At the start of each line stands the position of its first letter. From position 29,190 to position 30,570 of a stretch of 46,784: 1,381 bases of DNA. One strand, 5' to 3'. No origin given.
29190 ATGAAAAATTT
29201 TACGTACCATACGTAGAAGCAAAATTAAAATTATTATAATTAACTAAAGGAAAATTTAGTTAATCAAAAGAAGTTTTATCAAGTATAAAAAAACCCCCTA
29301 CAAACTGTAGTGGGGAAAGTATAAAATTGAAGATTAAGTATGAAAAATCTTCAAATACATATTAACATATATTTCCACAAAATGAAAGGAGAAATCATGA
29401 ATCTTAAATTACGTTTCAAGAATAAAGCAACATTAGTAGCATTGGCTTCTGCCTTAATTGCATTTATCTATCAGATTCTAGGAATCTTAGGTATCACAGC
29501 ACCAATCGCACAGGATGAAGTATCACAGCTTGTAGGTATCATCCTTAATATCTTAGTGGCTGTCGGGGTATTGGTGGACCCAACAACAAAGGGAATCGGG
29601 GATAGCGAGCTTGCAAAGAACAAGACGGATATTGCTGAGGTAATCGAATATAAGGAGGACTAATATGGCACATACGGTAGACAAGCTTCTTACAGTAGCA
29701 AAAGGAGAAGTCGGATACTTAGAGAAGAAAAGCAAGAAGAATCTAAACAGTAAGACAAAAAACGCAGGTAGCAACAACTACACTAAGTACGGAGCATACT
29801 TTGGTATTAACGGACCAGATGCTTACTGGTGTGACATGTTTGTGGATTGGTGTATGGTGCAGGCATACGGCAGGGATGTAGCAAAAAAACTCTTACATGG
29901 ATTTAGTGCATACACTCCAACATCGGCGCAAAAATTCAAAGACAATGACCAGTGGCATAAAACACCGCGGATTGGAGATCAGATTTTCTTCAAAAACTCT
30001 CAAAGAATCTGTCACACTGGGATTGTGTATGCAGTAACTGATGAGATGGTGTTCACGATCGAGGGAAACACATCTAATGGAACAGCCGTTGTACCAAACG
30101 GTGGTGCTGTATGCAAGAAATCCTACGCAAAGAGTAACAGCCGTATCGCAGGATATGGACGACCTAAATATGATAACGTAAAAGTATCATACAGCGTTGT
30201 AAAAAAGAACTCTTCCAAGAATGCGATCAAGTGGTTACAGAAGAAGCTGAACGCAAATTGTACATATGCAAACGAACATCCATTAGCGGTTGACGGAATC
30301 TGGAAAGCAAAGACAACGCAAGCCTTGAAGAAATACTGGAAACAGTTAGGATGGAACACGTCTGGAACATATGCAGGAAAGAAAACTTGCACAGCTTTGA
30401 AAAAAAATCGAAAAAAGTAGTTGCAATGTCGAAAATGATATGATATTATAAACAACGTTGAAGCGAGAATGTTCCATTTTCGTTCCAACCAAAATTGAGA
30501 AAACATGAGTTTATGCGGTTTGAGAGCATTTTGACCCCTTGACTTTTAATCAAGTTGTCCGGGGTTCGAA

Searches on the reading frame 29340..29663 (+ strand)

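Call 62: search_protein_families(library=phrogs, proteins=[window:29340-29663:+], max_evalue=0.00001)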
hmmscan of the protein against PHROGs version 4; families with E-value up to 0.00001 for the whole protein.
window:29340-29663:+ (107 aa): 2 families
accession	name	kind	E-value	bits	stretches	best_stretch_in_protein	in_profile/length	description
phrog_962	-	lysis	3.9e-21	76.7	1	20-93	4-77/152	holin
phrog_297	-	lysis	3.1e-18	67.3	1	18-98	7-87/176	holin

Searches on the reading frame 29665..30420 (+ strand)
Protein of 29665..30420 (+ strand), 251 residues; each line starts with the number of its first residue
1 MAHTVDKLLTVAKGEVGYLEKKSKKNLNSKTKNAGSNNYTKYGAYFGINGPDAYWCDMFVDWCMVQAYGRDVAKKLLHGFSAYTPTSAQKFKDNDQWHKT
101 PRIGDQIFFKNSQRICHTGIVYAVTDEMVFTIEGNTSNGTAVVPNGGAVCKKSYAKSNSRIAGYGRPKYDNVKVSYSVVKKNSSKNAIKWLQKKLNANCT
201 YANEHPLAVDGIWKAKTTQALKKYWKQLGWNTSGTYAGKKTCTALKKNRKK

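Call 62: search_protein_families(library=phrogs, proteins=[window:29665-30420:+], max_evalue=0.00001)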
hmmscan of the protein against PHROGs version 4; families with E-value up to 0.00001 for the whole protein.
window:29665-30420:+ (251 aa): 5 families
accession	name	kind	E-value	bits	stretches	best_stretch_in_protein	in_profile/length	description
phrog_38078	-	unknown function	4.8e-39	135.7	1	1-168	30-208/423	-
phrog_9589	-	lysis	7e-31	109.1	1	4-178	3-166/281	endolysin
phrog_21825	-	lysis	2.4e-21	77.5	1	4-192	3-188/289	endolysin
phrog_21357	-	lysis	4e-14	53.6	1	7-192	6-183/225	endolysin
phrog_2649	-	lysis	3.3e-07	31.4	1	171-249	167-239/261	endolysin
